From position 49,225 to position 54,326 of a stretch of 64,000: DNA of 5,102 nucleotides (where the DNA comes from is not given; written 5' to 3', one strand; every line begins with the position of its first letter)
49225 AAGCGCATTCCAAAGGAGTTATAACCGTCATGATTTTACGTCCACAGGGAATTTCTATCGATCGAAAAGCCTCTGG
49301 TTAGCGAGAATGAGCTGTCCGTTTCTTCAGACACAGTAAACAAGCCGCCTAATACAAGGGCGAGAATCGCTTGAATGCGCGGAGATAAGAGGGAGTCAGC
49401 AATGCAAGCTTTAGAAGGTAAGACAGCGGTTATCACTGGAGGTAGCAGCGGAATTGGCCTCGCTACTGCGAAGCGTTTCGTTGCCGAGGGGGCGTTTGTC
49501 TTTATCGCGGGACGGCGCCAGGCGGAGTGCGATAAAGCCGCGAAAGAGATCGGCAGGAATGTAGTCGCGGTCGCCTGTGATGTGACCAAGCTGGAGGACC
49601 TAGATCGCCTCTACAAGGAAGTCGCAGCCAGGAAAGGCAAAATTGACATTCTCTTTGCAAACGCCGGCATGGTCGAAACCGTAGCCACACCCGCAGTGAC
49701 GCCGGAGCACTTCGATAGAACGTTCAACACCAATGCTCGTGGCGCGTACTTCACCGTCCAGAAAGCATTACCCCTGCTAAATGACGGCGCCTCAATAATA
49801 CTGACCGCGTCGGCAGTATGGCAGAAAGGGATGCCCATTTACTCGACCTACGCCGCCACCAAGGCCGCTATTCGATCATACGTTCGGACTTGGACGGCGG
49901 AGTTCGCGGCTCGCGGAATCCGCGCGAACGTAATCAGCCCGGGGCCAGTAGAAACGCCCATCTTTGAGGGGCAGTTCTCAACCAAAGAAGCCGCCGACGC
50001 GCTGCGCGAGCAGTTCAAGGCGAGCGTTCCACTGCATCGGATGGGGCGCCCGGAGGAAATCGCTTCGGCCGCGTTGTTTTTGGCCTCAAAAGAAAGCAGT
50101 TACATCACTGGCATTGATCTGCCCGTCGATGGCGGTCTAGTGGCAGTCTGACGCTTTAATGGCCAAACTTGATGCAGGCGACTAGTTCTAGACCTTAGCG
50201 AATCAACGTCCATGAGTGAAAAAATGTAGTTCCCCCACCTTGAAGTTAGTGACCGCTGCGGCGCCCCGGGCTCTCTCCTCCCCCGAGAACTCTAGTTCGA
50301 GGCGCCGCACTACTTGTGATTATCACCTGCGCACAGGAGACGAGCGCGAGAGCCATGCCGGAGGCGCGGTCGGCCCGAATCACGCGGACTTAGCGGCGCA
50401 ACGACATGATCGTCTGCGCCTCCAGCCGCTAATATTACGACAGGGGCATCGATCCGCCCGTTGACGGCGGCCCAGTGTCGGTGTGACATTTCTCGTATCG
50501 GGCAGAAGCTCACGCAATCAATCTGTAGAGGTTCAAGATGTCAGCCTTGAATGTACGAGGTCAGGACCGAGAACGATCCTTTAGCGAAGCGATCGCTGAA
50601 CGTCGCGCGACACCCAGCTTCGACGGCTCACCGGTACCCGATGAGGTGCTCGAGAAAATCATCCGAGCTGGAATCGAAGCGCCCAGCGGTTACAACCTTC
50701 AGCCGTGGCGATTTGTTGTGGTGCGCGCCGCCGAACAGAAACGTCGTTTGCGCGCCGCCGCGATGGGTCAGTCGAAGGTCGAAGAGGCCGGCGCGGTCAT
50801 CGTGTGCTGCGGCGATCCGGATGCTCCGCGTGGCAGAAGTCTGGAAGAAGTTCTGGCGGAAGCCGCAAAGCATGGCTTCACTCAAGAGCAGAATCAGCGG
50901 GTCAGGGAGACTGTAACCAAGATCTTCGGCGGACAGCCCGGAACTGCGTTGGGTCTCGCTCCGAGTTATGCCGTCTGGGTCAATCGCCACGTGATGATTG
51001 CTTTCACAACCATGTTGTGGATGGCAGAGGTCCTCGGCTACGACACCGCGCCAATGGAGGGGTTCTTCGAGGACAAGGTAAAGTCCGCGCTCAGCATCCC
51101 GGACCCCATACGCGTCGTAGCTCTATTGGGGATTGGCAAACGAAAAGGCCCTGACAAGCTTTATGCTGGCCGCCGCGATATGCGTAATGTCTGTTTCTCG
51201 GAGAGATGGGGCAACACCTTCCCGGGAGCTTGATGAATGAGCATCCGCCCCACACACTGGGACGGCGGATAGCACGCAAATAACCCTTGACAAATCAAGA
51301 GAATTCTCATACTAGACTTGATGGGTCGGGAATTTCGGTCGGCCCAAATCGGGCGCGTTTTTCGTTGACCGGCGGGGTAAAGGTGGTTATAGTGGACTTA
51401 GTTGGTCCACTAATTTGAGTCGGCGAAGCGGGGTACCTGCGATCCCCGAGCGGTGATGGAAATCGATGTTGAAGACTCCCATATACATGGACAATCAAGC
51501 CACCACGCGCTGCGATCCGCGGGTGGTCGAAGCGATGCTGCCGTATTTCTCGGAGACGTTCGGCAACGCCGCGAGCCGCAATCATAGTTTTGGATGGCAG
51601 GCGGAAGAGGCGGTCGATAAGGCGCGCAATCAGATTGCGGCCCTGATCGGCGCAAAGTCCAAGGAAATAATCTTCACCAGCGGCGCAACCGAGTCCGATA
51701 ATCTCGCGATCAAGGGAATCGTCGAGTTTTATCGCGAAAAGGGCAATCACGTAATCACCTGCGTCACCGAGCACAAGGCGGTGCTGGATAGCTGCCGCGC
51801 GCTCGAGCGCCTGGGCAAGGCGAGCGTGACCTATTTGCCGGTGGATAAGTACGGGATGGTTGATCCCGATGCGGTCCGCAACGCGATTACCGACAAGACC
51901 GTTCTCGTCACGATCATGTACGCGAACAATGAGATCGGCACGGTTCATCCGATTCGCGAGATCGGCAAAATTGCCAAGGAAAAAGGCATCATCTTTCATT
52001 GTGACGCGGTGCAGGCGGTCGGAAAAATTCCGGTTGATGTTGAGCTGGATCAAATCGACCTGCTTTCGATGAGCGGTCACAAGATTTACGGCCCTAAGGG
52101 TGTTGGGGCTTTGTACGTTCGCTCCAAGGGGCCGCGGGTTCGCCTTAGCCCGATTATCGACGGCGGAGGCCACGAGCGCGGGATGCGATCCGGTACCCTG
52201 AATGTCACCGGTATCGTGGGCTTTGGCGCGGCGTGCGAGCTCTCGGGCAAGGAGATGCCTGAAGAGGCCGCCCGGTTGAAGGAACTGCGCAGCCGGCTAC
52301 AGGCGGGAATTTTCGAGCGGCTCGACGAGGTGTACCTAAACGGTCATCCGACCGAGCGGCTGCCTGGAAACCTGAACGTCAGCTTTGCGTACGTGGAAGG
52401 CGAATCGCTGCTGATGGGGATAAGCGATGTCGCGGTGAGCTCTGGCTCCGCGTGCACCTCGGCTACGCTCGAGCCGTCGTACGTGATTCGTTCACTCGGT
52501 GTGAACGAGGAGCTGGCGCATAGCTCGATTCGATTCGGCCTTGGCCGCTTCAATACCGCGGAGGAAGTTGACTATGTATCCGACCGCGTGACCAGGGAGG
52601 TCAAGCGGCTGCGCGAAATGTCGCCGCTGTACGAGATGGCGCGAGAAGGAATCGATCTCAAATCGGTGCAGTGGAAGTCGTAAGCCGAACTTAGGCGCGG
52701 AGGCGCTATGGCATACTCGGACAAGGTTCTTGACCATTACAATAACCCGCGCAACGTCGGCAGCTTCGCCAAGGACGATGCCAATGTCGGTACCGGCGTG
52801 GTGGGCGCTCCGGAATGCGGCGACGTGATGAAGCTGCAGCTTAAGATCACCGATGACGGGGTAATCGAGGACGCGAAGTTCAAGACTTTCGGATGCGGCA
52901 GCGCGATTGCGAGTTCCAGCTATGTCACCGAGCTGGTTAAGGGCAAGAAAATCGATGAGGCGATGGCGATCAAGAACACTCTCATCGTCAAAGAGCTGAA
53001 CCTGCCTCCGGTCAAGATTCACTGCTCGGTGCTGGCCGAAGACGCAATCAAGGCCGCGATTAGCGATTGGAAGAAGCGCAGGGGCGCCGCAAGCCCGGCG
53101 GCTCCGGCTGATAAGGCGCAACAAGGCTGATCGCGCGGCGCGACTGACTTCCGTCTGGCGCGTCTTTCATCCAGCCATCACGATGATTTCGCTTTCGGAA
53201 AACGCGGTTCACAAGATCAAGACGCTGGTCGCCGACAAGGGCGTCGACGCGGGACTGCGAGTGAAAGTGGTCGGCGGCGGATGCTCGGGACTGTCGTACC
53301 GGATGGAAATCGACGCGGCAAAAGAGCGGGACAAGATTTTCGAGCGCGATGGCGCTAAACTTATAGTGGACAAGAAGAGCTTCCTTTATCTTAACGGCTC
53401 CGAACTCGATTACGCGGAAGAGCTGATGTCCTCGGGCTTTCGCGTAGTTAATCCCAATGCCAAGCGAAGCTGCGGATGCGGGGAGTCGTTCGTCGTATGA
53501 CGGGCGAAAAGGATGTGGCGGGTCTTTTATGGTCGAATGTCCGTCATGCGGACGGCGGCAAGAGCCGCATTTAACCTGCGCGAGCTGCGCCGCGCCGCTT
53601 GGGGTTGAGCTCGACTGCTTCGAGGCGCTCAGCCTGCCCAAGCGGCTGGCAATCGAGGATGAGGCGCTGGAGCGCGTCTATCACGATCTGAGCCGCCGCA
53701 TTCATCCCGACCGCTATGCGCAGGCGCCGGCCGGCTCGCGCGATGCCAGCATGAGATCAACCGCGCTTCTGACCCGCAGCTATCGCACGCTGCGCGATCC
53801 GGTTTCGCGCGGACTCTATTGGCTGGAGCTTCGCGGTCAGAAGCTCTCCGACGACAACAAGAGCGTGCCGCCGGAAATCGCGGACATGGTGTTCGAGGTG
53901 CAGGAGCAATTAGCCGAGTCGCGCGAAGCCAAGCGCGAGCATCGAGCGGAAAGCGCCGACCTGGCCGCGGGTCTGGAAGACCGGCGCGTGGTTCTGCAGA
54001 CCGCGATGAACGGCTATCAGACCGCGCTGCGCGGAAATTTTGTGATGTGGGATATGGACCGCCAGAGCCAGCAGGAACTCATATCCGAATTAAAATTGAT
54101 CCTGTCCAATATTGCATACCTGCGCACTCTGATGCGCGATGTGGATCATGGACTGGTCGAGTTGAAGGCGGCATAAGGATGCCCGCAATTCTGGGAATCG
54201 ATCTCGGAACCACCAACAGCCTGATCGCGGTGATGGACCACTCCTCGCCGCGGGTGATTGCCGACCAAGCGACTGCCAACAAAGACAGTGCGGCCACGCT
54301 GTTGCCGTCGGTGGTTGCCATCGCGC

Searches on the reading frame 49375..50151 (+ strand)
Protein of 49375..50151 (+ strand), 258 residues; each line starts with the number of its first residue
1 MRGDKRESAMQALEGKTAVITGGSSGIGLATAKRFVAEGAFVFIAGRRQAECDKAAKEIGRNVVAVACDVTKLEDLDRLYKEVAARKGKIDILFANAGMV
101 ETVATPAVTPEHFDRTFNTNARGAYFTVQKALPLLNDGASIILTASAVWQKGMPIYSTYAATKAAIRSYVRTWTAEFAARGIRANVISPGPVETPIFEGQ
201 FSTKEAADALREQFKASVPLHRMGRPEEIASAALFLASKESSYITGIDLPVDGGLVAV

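Call 3: search_protein_families(library=pfam, proteins=[window:49375-50151:+])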
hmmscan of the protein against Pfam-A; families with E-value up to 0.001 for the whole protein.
window:49375-50151:+ (258 aa): 5 families
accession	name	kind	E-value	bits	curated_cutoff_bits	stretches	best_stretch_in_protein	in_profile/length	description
PF13561.12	adh_short_C2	-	4.8e-64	216.6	27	1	25-255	6-235/236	Enoyl-(Acyl carrier protein) reductase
PF00106.31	adh_short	-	4.9e-49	166.9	26.6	1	16-202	1-192/195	short chain dehydrogenase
PF23441.1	SDR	-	4.9e-15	56.1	27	1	14-255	6-255/258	SDR-like rossmann domain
PF08659.16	KR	-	3.1e-14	53.8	22.6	1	17-191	2-177/180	KR domain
PF01370.27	Epimerase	-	1.4e-05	25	20.9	0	19-105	2-79/240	NAD dependent epimerase/dehydratase family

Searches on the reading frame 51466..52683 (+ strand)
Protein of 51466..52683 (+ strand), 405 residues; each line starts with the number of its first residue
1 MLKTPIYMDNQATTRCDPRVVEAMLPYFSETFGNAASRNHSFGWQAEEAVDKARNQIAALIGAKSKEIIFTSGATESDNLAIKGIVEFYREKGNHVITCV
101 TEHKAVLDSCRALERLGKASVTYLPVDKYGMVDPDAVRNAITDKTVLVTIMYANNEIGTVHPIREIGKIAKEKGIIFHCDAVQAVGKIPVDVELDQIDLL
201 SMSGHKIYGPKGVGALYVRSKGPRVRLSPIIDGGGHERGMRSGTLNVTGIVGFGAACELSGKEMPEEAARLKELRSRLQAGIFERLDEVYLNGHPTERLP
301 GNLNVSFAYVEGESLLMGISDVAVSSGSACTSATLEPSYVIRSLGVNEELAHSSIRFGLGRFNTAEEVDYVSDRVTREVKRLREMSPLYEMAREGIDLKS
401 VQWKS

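Call 3: search_protein_families(library=pfam, proteins=[window:51466-52683:+])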
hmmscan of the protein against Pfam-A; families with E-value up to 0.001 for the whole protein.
window:51466-52683:+ (405 aa): 4 families
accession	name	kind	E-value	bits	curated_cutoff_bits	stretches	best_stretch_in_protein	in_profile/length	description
PF00266.25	Aminotran_5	-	4.7e-88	296.1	21.5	1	6-371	1-371/371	Aminotransferase class-V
PF01212.27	Beta_elim_lyase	-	1.1e-09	38.5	27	1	47-260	31-245/288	Beta-eliminating lyase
PF01041.23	DegT_DnrJ_EryC1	-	5e-07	29.7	19.8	1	53-186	29-151/360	DegT/DnrJ/EryC1/StrS aminotransferase family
PF01053.26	Cys_Met_Meta_PP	-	0.00069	18.7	27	0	51-203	55-195/381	Cys/Met metabolism PLP-dependent enzyme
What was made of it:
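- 51466..52683 (+): iscS, cysteine desulfurase. Pfam PF00266 (call 3).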

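Call 6: find_encoding_contigs(protein=window:51466-52683:+, flank=10000, max_places=6)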
Protein window:51466-52683:+ (405 aa): 1 contig read that carries it; 1 place shown.
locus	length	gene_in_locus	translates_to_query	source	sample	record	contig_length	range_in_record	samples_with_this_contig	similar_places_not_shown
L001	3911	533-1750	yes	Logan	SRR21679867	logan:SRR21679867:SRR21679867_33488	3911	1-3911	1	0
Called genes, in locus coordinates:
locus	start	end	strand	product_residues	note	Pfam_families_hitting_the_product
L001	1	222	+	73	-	?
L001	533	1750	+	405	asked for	PF00266:Aminotran_5, PF01041:DegT_DnrJ_EryC1 (weak), PF01212:Beta_elim_lyase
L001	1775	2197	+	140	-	PF01592:NifU_N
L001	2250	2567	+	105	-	PF01521:Fe-S_biosyn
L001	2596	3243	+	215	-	-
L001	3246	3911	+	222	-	?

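Call 8: find_related_loci(query=window:51466-52683:+, collection=genome_contigs, flank=8000)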
Query window:51466-52683:+ (405 aa) in genome_contigs; peptide patterns used: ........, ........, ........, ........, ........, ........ (x = any residue, [..] = any of these).
600 stretches matched a pattern (row limit reached: there are more); 592 encode a relative of the query (tblastn E <= 1e-3); the best 80 are kept; 80 distinct loci.
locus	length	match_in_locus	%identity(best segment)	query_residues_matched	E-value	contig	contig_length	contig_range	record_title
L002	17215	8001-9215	86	1-405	0e+0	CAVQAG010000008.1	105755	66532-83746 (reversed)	MAG: uncultured delta proteobacterium isolate MFD09286.bin.2.82 genome assembly, contig: contig_37417, whole genome shot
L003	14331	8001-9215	86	1-405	0e+0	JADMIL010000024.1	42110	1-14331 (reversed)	MAG: Candidatus Binataceae bacterium isolate MAG011 NODE_639_length_42110_cov_9.943645, whole genome shotgun sequence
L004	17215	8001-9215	86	1-405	0e+0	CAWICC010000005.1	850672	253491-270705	MAG: uncultured delta proteobacterium isolate MFD09495.bin.2.82 genome assembly, contig: contig_274, whole genome shotgu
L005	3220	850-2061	83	2-405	0e+0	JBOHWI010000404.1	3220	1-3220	MAG: Candidatus Binatus sp. isolate TC-B3_metawrap_bin.1 k127_260387, whole genome shotgun sequence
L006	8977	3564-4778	83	1-405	0e+0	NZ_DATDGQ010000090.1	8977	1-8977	MAG: Candidatus Binatus sp. isolate SMAG_U256 k141_8646, whole genome shotgun sequence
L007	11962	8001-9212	81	1-404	0e+0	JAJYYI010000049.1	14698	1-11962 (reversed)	MAG: Deltaproteobacteria bacterium isolate FK3.bin99 NODE_8199_length_14698_cov_1.382472, whole genome shotgun sequence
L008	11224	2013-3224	81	1-404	0e+0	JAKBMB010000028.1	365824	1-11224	MAG: Deltaproteobacteria bacterium isolate FK3.bin127 NODE_12_length_365824_cov_3.574227, whole genome shotgun sequence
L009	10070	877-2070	76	6-403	0e+0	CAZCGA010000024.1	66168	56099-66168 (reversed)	MAG TPA_asm: uncultured Candidatus Binatia bacterium isolate SRP119689_co1_8 genome assembly, contig: NODE_462_length_66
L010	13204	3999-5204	73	2-403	0e+0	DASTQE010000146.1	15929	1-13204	MAG TPA_asm: Nitrospira sp. isolate SMAG_U2215 k141_1871176, whole genome shotgun sequence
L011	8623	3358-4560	74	2-403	0e+0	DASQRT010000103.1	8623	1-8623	MAG TPA_asm: Nitrospirales bacterium isolate SMAG_U10890 k141_170470, whole genome shotgun sequence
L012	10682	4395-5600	75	2-404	0e+0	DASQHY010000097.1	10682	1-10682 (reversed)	MAG TPA_asm: Candidatus Acidiferrales bacterium isolate SMAG_U11845 k141_24520, whole genome shotgun sequence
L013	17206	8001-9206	73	2-403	0e+0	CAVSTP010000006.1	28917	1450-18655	MAG: uncultured Nitrospiraceae bacterium isolate MFD09212.bin.1.196 genome assembly, contig: contig_71929, whole genome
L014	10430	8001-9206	73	1-403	0e+0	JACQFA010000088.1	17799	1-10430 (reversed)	MAG: Nitrospirae bacterium isolate NC_groundwater_1035_Pr1_S-0.65um_57_15 Montesol18_Sp65_coassembly_scaffold_1532770, w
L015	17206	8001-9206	72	2-403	0e+0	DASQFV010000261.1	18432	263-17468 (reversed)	MAG TPA_asm: Nitrospiraceae bacterium isolate SMAG_U11789 k141_452916, whole genome shotgun sequence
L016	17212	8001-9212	71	1-405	0e+0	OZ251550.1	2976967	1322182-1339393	MAG: Nitrospirales bacterium isolate d59870a2-bf11-498b-9867-9f61eb436578 genome assembly, chromosome: 1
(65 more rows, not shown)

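Call 35: search_protein_families(library=ncbifam, proteins=[window:51466-52683:+], max_evalue=0.01)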
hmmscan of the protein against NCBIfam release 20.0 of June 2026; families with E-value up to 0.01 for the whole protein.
window:51466-52683:+ (405 aa): 47 families (the best 25 are shown)
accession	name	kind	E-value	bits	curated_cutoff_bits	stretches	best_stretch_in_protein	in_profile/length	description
NF010611.0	PRK14012.1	equivalog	3.5e-198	658.6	548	1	2-404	3-404/406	IscS subfamily cysteine desulfurase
TIGR02006.1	IscS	equivalog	7.1e-191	634.5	643.2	1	2-404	1-400/402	IscS subfamily cysteine desulfurase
TIGR03402.1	FeS_nifS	equivalog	8e-157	521.9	530.75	1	6-388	1-379/379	cysteine desulfurase NifS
TIGR03235.1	DNA_S_dndA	equivalog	2.4e-126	421.8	480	1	7-358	1-352/353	cysteine desulfurase DndA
TIGR03403.1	nifS_epsilon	equivalog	4.7e-114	381.2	587.7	1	6-386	1-380/382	NifS family cysteine desulfurase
NF002806.0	PRK02948.1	subfamily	2.1e-92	310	304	1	6-376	2-369/381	IscS subfamily cysteine desulfurase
TIGR01977.1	am_tr_V_EF2568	hypoth_equivalog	1.6e-51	175.5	377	1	6-372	1-370/376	cysteine desulfurase family protein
TIGR01979.1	sufS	subfamily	4.3e-49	167.4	475.1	1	6-373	20-393/403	SufS family cysteine desulfurase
NF041166.1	f2_encap_cargo1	exception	4.9e-40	138.2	800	1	6-235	247-475/623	family 2A encapsulin nanocompartment cargo protein cysteine desulfurase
NF040779.1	Sec_lyase_SclA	exception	2.3e-36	125.5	525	1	6-237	1-229/378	selenocysteine lyase SclA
NF006791.0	PRK09295.1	equivalog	3.4e-32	112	661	1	6-259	25-293/406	cysteine desulfurase SufS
NF008126.0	PRK10874.1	equivalog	2.7e-31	109.1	607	1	5-231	20-246/401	cysteine desulfurase CsdA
TIGR01976.1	am_tr_V_VC1184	hypoth_equivalog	2.1e-30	106.3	352.35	1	6-259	20-274/401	cysteine desulfurase-like protein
TIGR03392.1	FeS_syn_CsdA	equivalog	4.4e-29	101.9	493.6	1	5-221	17-234/398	cysteine desulfurase CsdA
TIGR04343.1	egtE_PLP_lyase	equivalog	9.4e-18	64.1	400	1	46-256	52-260/370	ergothioneine biosynthesis PLP-dependent enzyme EgtE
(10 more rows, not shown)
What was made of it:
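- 51466..52683 (+): NCBIfam IscS NF010611, 658 bits against a cut-off of 548 (call 35).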

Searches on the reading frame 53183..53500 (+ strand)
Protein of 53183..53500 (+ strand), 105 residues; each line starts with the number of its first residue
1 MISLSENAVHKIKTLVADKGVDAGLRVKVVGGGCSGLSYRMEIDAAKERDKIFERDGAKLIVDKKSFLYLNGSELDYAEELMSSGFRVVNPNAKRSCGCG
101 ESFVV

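Call 3: search_protein_families(library=pfam, proteins=[window:53183-53500:+])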
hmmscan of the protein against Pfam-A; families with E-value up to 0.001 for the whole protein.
window:53183-53500:+ (105 aa): 1 family
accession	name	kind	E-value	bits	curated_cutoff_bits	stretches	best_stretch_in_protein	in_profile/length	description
PF01521.26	Fe-S_biosyn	-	1.8e-18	67.2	26.3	1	2-101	3-110/110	Iron-sulphur cluster biosynthesis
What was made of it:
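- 53183..53500 (+): iscA, A-type carrier. PF01521, E 2e-18 (call 3).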

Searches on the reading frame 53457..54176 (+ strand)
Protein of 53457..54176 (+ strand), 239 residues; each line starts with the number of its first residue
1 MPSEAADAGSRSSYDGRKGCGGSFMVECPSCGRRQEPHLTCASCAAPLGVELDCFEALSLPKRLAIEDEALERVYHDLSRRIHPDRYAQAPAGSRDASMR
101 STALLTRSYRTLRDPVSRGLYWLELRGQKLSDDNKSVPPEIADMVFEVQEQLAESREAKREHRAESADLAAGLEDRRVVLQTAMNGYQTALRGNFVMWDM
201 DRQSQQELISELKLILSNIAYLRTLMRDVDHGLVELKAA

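Call 3: search_protein_families(library=pfam, proteins=[window:53457-54176:+])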
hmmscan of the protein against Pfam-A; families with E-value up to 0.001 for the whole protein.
window:53457-54176:+ (239 aa): 1 family
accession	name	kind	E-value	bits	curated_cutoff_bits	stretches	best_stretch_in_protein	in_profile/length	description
PF00226.36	DnaJ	-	0.00023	21.6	27.8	1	53-121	1-62/63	DnaJ domain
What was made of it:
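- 53529..54176 (+): hscB, J-type co-chaperone. It is a divergent member. Weak DnaJ domain match (call 3).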

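Call 35: search_protein_families(library=ncbifam, proteins=[window:53529-54176:+], max_evalue=0.01)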
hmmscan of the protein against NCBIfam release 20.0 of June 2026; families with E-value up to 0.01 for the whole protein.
window:53529-54176:+ (215 aa): 4 families
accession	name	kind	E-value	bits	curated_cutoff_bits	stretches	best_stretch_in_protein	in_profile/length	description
NF002935.0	PRK03578.1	equivalog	2.9e-21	76.7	198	1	28-157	6-134/176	Fe-S protein assembly co-chaperone HscB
NF003449.0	PRK05014.1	equivalog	1.7e-17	64.1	189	1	29-158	2-124/172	co-chaperone HscB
NF001420.0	PRK00294.1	equivalog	2.6e-12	47.2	169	1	35-179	11-143/173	co-chaperone HscB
TIGR00714.1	hscB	equivalog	1.3e-10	41.6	46.75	1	42-139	3-100/156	Fe-S protein assembly co-chaperone HscB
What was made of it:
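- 53529..54176 (+): NCBIfam HscB models match at E 3e-21 but below their cut-offs (call 35).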
